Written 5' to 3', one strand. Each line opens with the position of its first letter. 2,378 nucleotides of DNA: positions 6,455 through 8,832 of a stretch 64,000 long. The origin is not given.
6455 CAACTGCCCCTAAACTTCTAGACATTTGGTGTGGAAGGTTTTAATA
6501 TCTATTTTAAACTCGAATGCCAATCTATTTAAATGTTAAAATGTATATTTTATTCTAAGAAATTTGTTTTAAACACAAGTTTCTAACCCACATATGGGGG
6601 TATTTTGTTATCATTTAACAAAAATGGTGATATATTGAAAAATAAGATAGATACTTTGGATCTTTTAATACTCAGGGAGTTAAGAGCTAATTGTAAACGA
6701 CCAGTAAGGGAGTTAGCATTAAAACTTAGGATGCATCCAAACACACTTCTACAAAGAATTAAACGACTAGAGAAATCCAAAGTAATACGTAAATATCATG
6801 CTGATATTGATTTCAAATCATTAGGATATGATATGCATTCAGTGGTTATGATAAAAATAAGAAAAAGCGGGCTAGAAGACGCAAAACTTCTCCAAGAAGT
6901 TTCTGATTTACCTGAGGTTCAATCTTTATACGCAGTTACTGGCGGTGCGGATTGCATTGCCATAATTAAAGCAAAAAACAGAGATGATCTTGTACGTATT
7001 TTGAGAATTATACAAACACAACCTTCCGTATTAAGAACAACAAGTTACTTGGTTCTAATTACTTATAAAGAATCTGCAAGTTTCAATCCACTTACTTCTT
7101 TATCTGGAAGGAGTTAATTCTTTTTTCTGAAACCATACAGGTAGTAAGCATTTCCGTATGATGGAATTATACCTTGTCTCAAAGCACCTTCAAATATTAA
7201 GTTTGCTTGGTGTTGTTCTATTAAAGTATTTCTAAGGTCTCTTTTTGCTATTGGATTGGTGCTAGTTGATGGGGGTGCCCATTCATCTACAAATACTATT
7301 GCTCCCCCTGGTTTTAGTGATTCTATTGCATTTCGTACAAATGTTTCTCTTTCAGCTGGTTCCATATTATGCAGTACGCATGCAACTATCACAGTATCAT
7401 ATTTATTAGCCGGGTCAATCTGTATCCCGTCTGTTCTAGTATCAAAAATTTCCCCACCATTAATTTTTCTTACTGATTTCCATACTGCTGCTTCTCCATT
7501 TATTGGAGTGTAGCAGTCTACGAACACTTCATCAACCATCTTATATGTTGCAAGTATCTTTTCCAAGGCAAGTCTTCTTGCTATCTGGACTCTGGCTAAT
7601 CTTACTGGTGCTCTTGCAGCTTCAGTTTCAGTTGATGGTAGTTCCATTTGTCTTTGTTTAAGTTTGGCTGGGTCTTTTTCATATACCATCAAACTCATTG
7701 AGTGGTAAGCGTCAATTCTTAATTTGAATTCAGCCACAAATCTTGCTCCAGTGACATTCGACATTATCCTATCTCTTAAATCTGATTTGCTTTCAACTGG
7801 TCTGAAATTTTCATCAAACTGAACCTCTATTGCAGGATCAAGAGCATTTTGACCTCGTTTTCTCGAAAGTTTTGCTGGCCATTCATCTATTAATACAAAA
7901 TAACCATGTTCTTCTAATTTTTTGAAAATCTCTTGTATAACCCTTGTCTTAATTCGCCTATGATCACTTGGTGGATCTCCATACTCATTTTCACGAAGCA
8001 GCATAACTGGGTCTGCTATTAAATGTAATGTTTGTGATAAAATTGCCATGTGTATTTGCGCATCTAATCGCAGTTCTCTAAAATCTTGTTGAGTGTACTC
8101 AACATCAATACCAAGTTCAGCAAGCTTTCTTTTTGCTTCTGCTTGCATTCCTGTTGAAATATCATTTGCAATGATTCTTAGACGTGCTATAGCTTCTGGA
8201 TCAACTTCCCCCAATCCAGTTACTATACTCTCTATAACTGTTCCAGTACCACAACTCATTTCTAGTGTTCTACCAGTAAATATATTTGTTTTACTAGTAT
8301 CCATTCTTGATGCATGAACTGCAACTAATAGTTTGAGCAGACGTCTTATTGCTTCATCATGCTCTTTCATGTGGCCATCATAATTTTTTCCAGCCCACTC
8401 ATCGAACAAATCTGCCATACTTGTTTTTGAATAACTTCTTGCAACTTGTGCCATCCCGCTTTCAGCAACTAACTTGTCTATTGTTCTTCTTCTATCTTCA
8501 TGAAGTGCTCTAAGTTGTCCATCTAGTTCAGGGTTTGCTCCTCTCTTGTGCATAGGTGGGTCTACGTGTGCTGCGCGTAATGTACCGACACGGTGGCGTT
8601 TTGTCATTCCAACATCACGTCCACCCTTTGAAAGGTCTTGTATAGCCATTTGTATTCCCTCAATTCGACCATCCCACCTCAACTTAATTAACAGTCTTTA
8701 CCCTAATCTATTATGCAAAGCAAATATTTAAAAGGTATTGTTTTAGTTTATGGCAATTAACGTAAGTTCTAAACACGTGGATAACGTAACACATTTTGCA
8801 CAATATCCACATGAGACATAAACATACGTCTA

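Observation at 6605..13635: Duplicated two-gene module: an Lrp/AsnC regulator convergent with a distinctive SAM methyltransferase, present twice within 7 kb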

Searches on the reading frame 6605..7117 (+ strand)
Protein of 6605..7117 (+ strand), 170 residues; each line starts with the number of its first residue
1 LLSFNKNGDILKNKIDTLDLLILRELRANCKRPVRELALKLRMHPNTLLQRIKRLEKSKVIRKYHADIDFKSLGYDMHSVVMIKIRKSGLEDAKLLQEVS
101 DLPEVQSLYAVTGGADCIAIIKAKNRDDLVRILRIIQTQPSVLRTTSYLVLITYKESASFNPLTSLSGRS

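Call 3: search_protein_families(library=pfam, proteins=[window:6605-7117:+], max_evalue=0.01)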
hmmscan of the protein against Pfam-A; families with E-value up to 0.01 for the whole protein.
window:6605-7117:+ (170 aa): 7 families
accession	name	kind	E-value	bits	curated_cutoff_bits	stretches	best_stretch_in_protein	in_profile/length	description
PF01037.27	AsnC_trans_reg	-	8.1e-13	48.5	25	1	82-151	2-71/73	Lrp/AsnC ligand binding domain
PF13404.12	HTH_AsnC-type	-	2e-09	37.6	27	1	15-56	1-42/42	AsnC-type helix-turn-helix domain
PF13412.12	HTH_24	-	9.2e-09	35.2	21.9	1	16-62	2-48/48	Winged helix-turn-helix DNA-binding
PF13556.12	HTH_30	-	0.00016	21.8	27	1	30-57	11-38/59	PucR C-terminal helix-turn-helix domain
PF22451.2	NirdL-like_HTH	-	0.00067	19.6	27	1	30-62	15-47/47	Siroheme decarboxylase NirDL-like HTH domain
PF01047.28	MarR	-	0.0057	17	24.6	0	20-65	6-51/59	MarR family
PF22482.2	AsnC_trans_reg_3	-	0.0069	16.9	24.4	0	81-155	7-87/95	PF0864 C-terminal dimeric alpha+beta barrel domain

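Call 6: search_protein_families(library=ncbifam, proteins=[window:6605-7117:+], max_evalue=0.01)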
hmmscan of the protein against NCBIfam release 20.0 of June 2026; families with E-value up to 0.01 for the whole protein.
window:6605-7117:+ (170 aa): 10 families
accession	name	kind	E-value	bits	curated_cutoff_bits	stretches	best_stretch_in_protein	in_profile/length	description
NF041396.1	TranRegLrp_Halo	equivalog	9.8e-18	64.4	190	1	16-160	4-146/149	HTH-type transcriptional regulator Lrp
NF040947.1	trans_reg_LysM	equivalog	1e-15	57.7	180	1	15-152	1-134/136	HTH-type transcriptional regulator LysM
NF008384.0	PRK11179.1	equivalog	2.9e-14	53.2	227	1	13-142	5-134/153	transcriptional regulator AsnC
NF008370.0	PRK11169.1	equivalog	1.3e-11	44.4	233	1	12-158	9-157/164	leucine-responsive transcriptional regulator Lrp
NF040820.1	trans_reg_LrpA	equivalog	5e-11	42.7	250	1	15-133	2-118/141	HTH-type transcriptional regulator LrpA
NF041395.1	TranRegLrpA1_Halo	equivalog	6.9e-09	35.8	250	1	22-133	10-119/142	HTH-type transcriptional regulator LrpA1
NF040708.3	Siroheme_Dcarb_AhbA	equivalog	1e-06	28.6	140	1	31-106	16-88/144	siroheme decarboxylase subunit alpha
NF040707.3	Siroheme_Dcarb_AhbB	equivalog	1.1e-06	28.4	125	1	30-113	12-93/146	siroheme decarboxylase subunit beta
NF053758.1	ChrTpTrnRegChrS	equivalog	1.2e-06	28.4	250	1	9-117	6-112/158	chromate efflux transcriptional regulator ChrS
TIGR01884.1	cas_HTH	subfamily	0.00069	19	60.2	1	10-63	135-188/202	CRISPR-associated CARF protein Csa3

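Call 68: find_homologous_proteins(query=window:6635-7117:+, max_evalue=1e-10)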
Query window:6635-7117:+ (160 aa): 148 proteins with E <= 1e-10 among 189 candidates; the best 120 are listed.
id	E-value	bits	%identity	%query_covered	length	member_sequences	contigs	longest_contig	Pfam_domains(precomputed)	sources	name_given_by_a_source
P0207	5.0e-95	333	100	100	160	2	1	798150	PF13412.13,PF01037.29,PF13404.13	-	-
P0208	1.3e-81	290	85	98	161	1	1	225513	PF22451.3,PF13412.13,PF01037.29,PF13404.13,PF13556.13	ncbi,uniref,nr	ncbi:putative HTH-type transcriptional regulator [Candidatus Bilamarchaeum dharawalense]|uniref:Puta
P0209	1.8e-79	283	83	98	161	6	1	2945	PF13412.13,PF01037.29,PF13404.13,PF13556.13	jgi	jgi:DNA-binding Lrp family transcriptional regulator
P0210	5.2e-79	281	84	98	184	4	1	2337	PF13412.13,PF01037.29,PF13404.13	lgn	-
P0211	7.2e-79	281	82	99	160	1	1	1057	PF13412.13,PF01037.29,PF13404.13,PF13556.13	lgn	-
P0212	7.4e-79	281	82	98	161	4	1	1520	PF13412.13,PF01037.29,PF13404.13,PF13556.13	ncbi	-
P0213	1.2e-78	280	79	98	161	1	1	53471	PF13412.13,PF01037.29,PF13404.13,PF13556.13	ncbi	ncbi:MAG: Lrp/AsnC family transcriptional regulator [Candidatus Micrarchaeota archaeon]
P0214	1.5e-78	280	82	98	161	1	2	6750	PF13412.13,PF01037.29,PF13404.13,PF13556.13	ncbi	ncbi:MAG: Lrp/AsnC family transcriptional regulator [Candidatus Micrarchaeota archaeon]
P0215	5.3e-78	278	81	98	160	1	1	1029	PF22451.3,PF13412.13,PF01037.29,PF13404.13,PF13556.13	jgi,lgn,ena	-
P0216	5.3e-78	278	83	98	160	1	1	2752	PF22451.3,PF13412.13,PF01037.29,PF13404.13,PF13556.13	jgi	jgi:DNA-binding Lrp family transcriptional regulator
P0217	5.4e-78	278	80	98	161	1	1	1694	PF13412.13,PF01037.29,PF13404.13,PF13556.13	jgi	jgi:DNA-binding Lrp family transcriptional regulator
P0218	8.3e-78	277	81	98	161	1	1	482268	PF13412.13,PF01037.29,PF13404.13,PF13556.13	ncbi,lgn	ncbi:MAG: Lrp/AsnC family transcriptional regulator [Candidatus Micrarchaeia archaeon]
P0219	1.0e-77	277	79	98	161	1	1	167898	PF22451.3,PF13412.13,PF01037.29,PF13404.13,PF13556.13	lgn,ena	-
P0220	1.4e-77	277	80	99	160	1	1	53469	PF22451.3,PF13412.13,PF01037.29,PF13404.13,PF13556.13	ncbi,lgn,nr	ncbi:MAG TPA: Lrp/AsnC family transcriptional regulator [Candidatus Bilamarchaeum sp.]|nr:Lrp/AsnC f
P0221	1.9e-77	276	80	98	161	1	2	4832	PF22451.3,PF13412.13,PF01037.29,PF13404.13,PF13556.13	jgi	jgi:Lrp/AsnC family transcriptional regulator for asnA, asnC and gidA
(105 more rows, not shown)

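Call 90: search_protein_families(library=padloc, proteins=[window:6635-7117:+], max_evalue=0.01)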
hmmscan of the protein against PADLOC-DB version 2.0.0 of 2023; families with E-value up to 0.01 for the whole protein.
window:6635-7117:+ (160 aa): 3 families
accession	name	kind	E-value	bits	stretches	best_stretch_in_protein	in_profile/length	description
PDLC01848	CARF3--CARF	-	0.00038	18.2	1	3-55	133-183/197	-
PDLC01434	CasR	-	0.0036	15.2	1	5-54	126-174/191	"CAS-I,CAS-II,CAS-III,CAS-IV,CAS-V,CAS-VI; associated_signaling"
PDLC01268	CasR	-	0.0072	14.3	0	9-52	126-168/179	"CAS-I,CAS-II,CAS-III,CAS-IV,CAS-V,CAS-VI; associated_signaling"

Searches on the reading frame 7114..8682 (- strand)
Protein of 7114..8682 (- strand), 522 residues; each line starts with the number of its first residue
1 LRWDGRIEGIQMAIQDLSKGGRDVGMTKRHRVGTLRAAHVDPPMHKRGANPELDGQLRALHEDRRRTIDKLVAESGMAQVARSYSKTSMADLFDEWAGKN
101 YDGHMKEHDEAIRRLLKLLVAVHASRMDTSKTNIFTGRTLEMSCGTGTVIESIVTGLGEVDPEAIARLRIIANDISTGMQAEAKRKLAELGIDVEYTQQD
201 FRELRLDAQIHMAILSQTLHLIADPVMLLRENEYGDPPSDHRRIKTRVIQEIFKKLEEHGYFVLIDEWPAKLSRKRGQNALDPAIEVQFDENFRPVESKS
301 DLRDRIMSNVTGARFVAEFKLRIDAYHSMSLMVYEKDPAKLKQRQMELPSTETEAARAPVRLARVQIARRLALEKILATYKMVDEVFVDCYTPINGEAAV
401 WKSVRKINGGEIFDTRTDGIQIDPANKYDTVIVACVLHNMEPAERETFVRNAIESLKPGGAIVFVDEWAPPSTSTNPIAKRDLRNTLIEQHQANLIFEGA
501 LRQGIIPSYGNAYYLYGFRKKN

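Call 3: search_protein_families(library=pfam, proteins=[window:7114-8682:-], max_evalue=0.01)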
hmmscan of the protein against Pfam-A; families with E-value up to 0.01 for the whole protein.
window:7114-8682:- (522 aa): 6 families
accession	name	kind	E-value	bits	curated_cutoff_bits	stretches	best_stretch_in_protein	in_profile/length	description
PF13649.12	Methyltransf_25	-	3.3e-13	50.6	27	1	140-226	2-81/97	Methyltransferase domain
PF08241.18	Methyltransf_11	-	7.5e-12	46.2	21.2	2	140-231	1-82/95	Methyltransferase domain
PF08242.18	Methyltransf_12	-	1.9e-11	45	30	2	421-461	60-97/98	Methyltransferase domain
PF13847.12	Methyltransf_31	-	4.3e-10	39.9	27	1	138-270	6-120/145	Methyltransferase domain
PF13489.12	Methyltransf_23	-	8.7e-05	22.7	27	0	115-278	12-130/164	Methyltransferase domain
PF05401.17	NodS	-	0.00061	20.1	24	0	401-464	79-144/201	Nodulation protein S (NodS)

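Call 6: search_protein_families(library=ncbifam, proteins=[window:7114-8682:-], max_evalue=0.01)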
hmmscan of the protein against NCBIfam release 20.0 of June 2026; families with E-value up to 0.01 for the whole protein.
window:7114-8682:- (522 aa): 5 families
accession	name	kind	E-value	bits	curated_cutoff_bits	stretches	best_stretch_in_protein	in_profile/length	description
NF043040.1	corrin_prot_MT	hypoth_equivalog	3.3e-11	43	180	1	424-473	107-156/216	corrinoid protein-associated methyltransferase CpaM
NF038261.1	rhodoquin_RquA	equivalog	4.5e-08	33.1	175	1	417-470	105-159/218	rhodoquinone biosynthesis methyltransferase RquA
TIGR02072.1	BioC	equivalog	5e-05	23.2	184.95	1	98-230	6-118/244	malonyl-ACP O-methyltransferase BioC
TIGR00740.1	TIGR00740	equivalog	0.00046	19.9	193.3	0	115-222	39-135/239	carboxy-S-adenosyl-L-methionine synthase CmoA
NF001240.0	PRK00216.1-1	equivalog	0.0024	17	378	0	424-470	130-173/251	bifunctional demethylmenaquinone methyltransferase/2-methoxy-6-polyprenyl-1,4-benzoquinol methylase UbiE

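Call 7: search_solved_structures(query=window:7114-8682:-, max_evalue=0.1, show_alignments=2)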
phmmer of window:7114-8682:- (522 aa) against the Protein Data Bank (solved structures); distinct sequences matched with E-value up to 0.1: 6.
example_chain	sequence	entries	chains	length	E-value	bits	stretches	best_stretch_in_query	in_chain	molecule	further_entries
9fcs_A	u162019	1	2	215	0.013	17.6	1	418-476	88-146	SAM-dependent methyltransferase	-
3ofj_A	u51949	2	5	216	0.047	15.7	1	413-465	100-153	Nodulation protein S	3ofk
9ri2_A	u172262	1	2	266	0.06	15.4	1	165-211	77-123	Methyltransferase, putative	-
9fcd_A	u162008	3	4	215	0.066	15.3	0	418-476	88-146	SAM-dependent methyltransferase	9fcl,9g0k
9fd3_A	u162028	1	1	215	0.067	15.3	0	418-476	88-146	SAM-dependent methyltransferase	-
9fcy_A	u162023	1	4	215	0.069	15.2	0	418-476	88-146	SAM-dependent methyltransferase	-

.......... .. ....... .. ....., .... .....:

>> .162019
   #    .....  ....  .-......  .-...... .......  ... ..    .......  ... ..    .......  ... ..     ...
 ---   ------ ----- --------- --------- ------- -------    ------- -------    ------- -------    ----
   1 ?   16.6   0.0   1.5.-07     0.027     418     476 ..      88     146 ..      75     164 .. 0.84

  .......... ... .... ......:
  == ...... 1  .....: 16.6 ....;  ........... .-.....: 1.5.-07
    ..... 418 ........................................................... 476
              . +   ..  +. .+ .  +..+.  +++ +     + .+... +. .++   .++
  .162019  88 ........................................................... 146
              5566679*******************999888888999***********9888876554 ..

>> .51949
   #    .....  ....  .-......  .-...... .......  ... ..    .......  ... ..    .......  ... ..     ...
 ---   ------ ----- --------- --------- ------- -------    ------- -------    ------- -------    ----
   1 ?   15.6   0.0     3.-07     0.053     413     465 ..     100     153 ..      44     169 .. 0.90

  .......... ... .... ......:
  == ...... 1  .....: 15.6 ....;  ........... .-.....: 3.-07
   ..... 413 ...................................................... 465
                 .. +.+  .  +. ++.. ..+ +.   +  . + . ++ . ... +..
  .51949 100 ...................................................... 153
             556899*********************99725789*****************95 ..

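Call 13: find_homologous_proteins(query=window:7114-8682:-)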
Query window:7114-8682:- (522 aa): 35 proteins with E <= 0.001 among 8000 candidates.
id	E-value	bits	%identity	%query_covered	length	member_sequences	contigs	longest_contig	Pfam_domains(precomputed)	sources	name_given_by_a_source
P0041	0.0e+0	1147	100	98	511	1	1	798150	PF13847.13,PF13649.13,PF08241.19,PF08242.19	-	-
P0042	1.7e-211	721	64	96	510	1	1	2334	PF13847.13,PF13489.13,PF13649.13,PF08241.19,PF08242.19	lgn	-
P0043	6.6e-133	462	49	90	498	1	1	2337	PF13649.13,PF08241.19,PF08242.19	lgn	-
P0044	5.8e-129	449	47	90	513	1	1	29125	PF13847.13,PF13489.13,PF13649.13,PF01739.25,PF08241.19,PF08242.19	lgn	-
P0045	1.3e-124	435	45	95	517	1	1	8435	PF13847.13,PF13649.13,PF08241.19,PF08242.19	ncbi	ncbi:MAG: class I SAM-dependent methyltransferase [Candidatus Micrarchaeota archaeon]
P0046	1.5e-100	356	41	87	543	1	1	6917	PF13649.13,PF08241.19,PF08242.19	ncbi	-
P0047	3.1e-98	348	42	85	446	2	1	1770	PF07021.19,PF13847.13,PF13489.13,PF13649.13,PF01209.25,PF08241.19,PF08242.19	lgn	-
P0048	1.0e-83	300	39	90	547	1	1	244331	PF13649.13,PF08242.19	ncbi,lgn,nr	ncbi:class I SAM-dependent methyltransferase [Candidatus Micrarchaeota archaeon]|nr:class I SAM-depe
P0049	4.7e-83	298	40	84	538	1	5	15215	PF13847.13,PF13489.13,PF13649.13,PF01209.25,PF08241.19,PF08242.19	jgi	jgi:ubiquinone/menaquinone biosynthesis C-methylase UbiE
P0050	1.2e-81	293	39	83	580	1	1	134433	PF13649.13,PF08241.19,PF08242.19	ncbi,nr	ncbi:methyltransferase domain-containing protein [Candidatus Micrarchaeota archaeon]|nr:methyltransf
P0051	2.0e-79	286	35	89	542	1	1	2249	PF13847.13,PF13489.13,PF13649.13,PF08242.19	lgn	-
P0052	7.4e-70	254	35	90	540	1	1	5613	PF13847.13,PF13649.13,PF08241.19,PF08242.19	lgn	-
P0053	1.2e-67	247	35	84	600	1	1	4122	PF08242.19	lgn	-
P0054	8.2e-66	241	34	89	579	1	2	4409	PF13649.13,PF08242.19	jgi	-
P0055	7.3e-62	228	35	84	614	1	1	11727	PF13847.13,PF13489.13,PF13649.13,PF01209.25,PF08241.19,PF08242.19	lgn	-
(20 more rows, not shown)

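Call 37: predict_structure(alignment_id=A2)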
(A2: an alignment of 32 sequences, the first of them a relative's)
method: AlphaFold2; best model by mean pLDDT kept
length: 511 residues; sequences in the alignment: 32
mean_pLDDT: 88.7   pTM: 0.87
mean pLDDT of the five models: 88.7, 88.6, 88.2, 88.1, 87.9
residues with pLDDT >= 90: 380; 70-90: 82; 50-70: 12; < 50: 37
segments of 3 or more residues with pLDDT < 50: 1-37
pLDDT, mean of each block of 10 residues (from residue 1): 33 35 38 49 78 89 93 91 92 92 97 85 94 97 96 94 97 95 96 95 97 95 89 98 97 94 70 86 93 96 97 90 96 93 97 98 97 92 73 86 97 97 98 97 96 98 96 92 93 94 96 83
secondary structure, 60 per line:
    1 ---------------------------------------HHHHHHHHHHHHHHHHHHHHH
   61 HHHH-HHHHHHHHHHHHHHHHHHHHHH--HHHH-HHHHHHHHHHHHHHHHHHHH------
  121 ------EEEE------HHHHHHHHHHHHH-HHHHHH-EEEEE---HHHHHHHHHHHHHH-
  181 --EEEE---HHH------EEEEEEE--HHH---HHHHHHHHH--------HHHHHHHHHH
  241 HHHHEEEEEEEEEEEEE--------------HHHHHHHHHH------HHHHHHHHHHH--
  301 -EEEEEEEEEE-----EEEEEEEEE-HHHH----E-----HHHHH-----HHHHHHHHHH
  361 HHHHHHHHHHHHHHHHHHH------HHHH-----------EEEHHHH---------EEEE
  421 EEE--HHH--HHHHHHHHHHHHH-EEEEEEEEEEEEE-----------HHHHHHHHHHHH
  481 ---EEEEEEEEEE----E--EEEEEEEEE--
elements in order: H40-64 H66-87 H90-93 H95-114 E127-130 H137-149 H151-156 E158-162 H166-179 E183-186 E199-205 H214-222 H231-244 E245-257 H272-281 H288-298 E302-311 E317-325 H327-330 H341-345 H351-379 H386-389 E401-403 H404-407 E417-423 H431-443 E445-457 H469-480 E484-493 E501-509

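Call 40: fold_search(model_id=the predicted structure, library=pdb)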
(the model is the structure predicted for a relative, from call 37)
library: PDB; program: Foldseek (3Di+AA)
matches with E <= 10: 1818; with E <= 0.001: 1015
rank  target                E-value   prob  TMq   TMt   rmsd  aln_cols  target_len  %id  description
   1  9ri2_A                1.8e-10  1.00  0.30  0.62   6.1       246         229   15  Crystal structure of bacillithiol methyltransferase NmbA from Chlorobaculum tepidum (released 2025-12-10)
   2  4krg_A                3.4e-10  1.00  0.38  0.41  15.9       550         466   12  SeMet Haemonchus contortus Phosphoethanolamine N-methyltransferase 1 in complex with phosphoethanolamine and S-adenosy (released 2013-09-25)
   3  5wp5_B                1.2e-09  1.00  0.23  0.25  20.8       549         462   10  Arabidopsis thaliana phosphoethanolamine N-methyltransferase 2 (AtPMT2) in complex with SAH (released 2017-11-15)
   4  8ys9_B                1.3e-09  1.00  0.29  0.64   7.0       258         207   16  Crystal structure of Phosphatidylethanolamine N-methyltransferase from R. thermophilum complexed with DMPE and SAH (released 2024-10-16)
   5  9ri2_B                1.4e-09  1.00  0.29  0.62   6.2       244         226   16  Crystal structure of bacillithiol methyltransferase NmbA from Chlorobaculum tepidum (released 2025-12-10)
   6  3dtn_A                2.7e-09  1.00  0.29  0.60   7.1       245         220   16  Crystal structure of putative Methyltransferase-MM_2633 from Methanosarcina mazei . (released 2008-09-09)
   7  1wzn_A                3.2e-09  1.00  0.32  0.64   7.8       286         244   13  Crystal Structure of the SAM-dependent methyltransferase from Pyrococcus horikoshii OT3 (released 2006-03-14)
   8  5wp4                  3.2e-09  1.00  0.27  0.29  16.8       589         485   10  Arabidopsis thaliana phosphoethanolamine N-methyltransferase 1 (AtPMT1, XIOPTL) in complex with SAH and phosphocholine (released 2017-11-15)
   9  4gek_G                3.4e-09  1.00  0.32  0.65   5.0       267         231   15  Crystal Structure of wild-type CmoA from E.coli (released 2012-10-10)
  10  8ys9_A                3.4e-09  1.00  0.30  0.67   6.2       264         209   16  Crystal structure of Phosphatidylethanolamine N-methyltransferase from R. thermophilum complexed with DMPE and SAH (released 2024-10-16)
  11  6wlf_A                3.4e-09  1.00  0.34  0.40  15.9       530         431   10  Phosphoethanolamine Methyltransferase from the Pine Wilt Nematode Bursaphelenchus xylophilus (released 2020-06-17)
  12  6wlf_B                4.3e-09  1.00  0.33  0.38  17.0       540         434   10  Phosphoethanolamine Methyltransferase from the Pine Wilt Nematode Bursaphelenchus xylophilus (released 2020-06-17)
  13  5wp5_A                4.6e-09  1.00  0.23  0.25  20.2       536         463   10  Arabidopsis thaliana phosphoethanolamine N-methyltransferase 2 (AtPMT2) in complex with SAH (released 2017-11-15)
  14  1im8_A                5.1e-09  1.00  0.31  0.66   7.2       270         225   15  Crystal structure of YecO from Haemophilus influenzae (HI0319), a methyltransferase with a bound S-adenosylhomocystein (released 2001-11-07)
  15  6uv6_C                5.1e-09  1.00  0.29  0.53   5.4       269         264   13  AtmM with bound rebeccamycin analogue (released 2020-11-25)
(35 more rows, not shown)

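Call 90: search_protein_families(library=padloc, proteins=[window:7114-8649:-], max_evalue=0.01)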
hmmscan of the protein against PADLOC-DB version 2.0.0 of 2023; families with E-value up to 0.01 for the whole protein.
window:7114-8649:- (511 aa): 1 family
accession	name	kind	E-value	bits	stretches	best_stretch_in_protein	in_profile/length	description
PDLC04134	mad2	-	2.7e-14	50.9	2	83-259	262-400/492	mads_2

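Call 94: search_protein_families(library=padloc, proteins=[P0048], max_evalue=0.01)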
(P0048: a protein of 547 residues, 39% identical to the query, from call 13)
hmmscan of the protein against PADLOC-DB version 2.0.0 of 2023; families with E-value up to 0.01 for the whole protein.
P0048 (547 aa): 1 family
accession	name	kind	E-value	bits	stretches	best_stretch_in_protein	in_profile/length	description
PDLC04134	mad2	-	0.0024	14.8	0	171-317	300-417/492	mads_2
